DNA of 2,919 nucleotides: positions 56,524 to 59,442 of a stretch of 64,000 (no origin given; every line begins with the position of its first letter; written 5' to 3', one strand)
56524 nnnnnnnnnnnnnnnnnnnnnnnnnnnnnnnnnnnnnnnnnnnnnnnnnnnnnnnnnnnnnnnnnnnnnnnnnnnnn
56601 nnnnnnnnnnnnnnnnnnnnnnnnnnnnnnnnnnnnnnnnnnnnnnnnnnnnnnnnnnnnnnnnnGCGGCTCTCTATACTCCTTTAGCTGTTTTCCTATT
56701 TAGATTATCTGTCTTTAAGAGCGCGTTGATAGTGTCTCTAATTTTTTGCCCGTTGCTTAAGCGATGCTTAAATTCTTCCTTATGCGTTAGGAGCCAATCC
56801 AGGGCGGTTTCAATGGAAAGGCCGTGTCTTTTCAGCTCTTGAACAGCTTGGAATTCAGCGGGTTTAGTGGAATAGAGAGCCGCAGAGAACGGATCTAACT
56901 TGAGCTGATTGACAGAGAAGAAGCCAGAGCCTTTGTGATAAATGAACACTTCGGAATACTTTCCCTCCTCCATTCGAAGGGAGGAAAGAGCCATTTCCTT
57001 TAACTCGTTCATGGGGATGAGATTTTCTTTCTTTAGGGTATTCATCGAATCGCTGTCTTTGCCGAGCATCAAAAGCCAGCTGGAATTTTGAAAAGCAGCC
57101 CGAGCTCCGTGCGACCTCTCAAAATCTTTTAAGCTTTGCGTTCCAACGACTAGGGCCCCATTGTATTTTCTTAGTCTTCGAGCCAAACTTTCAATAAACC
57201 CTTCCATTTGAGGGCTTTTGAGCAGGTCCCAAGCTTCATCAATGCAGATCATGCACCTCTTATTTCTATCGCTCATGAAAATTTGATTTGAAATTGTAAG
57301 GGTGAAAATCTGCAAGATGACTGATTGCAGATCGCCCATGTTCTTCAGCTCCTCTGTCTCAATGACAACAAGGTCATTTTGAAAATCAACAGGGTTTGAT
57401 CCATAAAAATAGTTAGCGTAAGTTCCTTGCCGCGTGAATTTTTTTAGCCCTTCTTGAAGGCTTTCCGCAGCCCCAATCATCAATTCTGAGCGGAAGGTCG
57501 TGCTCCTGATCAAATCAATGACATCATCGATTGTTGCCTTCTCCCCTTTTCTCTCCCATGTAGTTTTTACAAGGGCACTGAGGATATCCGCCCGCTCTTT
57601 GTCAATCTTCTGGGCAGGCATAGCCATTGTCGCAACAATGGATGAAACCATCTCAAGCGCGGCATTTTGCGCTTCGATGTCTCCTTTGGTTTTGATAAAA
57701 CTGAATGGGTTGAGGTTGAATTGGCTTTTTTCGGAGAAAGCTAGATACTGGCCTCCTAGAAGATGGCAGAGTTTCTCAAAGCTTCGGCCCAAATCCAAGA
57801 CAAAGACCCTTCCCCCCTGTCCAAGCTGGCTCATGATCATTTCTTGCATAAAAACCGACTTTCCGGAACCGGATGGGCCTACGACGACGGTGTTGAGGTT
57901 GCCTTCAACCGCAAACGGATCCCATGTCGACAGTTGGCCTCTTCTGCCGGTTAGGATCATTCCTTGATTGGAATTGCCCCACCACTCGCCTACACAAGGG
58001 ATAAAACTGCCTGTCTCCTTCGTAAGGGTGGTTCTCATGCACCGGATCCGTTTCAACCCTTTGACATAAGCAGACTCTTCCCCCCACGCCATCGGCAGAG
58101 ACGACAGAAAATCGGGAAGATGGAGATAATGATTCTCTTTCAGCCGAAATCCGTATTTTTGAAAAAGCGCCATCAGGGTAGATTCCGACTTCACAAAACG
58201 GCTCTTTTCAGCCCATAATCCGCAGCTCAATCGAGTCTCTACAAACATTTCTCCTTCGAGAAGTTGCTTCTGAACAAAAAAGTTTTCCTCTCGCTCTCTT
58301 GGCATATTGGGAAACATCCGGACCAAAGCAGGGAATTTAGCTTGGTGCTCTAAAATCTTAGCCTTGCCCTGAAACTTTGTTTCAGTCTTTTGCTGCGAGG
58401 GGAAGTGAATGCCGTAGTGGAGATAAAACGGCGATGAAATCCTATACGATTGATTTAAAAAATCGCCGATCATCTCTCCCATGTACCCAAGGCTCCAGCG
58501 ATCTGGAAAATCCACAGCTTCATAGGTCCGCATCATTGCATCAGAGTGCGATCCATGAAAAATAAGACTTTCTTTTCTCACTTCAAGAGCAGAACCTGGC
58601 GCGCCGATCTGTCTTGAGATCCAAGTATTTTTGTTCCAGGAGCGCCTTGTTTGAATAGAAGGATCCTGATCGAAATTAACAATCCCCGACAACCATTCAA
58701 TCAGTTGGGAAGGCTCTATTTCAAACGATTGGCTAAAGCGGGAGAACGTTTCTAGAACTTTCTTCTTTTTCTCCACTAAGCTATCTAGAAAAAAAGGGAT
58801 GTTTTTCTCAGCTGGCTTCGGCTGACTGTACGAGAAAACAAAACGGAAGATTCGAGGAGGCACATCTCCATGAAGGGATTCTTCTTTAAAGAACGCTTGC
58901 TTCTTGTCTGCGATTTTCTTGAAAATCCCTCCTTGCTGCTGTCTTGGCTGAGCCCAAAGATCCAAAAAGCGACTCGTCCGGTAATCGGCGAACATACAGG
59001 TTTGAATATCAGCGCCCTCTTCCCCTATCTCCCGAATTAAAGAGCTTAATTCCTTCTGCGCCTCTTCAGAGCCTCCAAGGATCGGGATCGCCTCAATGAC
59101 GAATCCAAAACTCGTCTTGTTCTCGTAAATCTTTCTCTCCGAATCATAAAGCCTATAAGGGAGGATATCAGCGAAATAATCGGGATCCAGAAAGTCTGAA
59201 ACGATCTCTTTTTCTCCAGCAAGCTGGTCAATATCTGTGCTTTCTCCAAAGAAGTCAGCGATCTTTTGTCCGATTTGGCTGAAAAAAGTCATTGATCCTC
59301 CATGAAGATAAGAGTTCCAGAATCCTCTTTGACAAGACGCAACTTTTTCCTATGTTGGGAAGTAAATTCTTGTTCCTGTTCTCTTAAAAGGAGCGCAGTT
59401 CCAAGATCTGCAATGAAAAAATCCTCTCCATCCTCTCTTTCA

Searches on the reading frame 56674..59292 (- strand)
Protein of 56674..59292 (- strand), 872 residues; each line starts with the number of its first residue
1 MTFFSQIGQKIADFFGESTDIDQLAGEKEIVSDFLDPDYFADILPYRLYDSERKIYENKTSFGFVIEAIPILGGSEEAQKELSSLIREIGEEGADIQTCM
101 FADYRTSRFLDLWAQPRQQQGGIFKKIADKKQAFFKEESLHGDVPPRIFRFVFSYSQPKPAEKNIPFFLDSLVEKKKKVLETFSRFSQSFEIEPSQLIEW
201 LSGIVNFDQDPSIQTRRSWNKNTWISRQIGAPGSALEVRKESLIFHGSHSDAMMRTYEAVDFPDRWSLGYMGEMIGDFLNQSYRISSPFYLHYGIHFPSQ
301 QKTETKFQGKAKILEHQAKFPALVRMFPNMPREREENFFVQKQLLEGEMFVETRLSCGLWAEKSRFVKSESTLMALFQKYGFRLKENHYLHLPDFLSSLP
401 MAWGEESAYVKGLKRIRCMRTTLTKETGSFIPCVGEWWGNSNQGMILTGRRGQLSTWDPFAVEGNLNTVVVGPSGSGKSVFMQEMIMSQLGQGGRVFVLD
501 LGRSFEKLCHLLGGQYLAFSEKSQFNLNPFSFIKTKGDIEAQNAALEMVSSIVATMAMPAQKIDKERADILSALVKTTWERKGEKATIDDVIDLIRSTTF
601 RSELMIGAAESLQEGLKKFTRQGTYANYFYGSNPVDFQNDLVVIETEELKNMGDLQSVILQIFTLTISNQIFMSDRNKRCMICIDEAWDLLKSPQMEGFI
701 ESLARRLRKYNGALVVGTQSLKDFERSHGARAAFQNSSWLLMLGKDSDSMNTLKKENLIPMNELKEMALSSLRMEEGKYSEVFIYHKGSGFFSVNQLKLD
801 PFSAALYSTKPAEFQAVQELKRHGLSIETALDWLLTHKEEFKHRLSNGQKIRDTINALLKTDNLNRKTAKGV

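Call 18: search_protein_families(library=pfam, proteins=[window:56674-59292:-], max_evalue=0.01)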
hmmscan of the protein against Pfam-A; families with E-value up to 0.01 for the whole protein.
window:56674-59292:- (872 aa): 7 families
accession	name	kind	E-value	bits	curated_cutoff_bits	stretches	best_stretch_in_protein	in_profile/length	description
PF11130.14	TraC_F_IV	-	2.9e-69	234.3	28.1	1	40-403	1-375/375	TraC protein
PF19044.6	P-loop_TraG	-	2.5e-36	125.6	25.8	1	464-834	28-409/413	TraG P-loop domain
PF12846.13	AAA_10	-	3.1e-16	59.8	27.5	1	463-727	19-289/362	AAA-like domain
PF10412.15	TrwB_AAD_bind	-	7.1e-05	22.3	20.5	0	649-733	217-295/387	Type IV secretion-system coupling protein DNA-binding domain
PF01580.24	FtsK_SpoIIIE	-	0.00023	21.1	24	1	464-489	38-63/221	FtsK/SpoIIIE family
PF01637.24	ATPase_2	-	0.0015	18.8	33.2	1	466-521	21-69/225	ATPase domain predominantly from Archaea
PF13401.12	AAA_22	-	0.0088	16.8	27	0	466-492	6-32/130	AAA domain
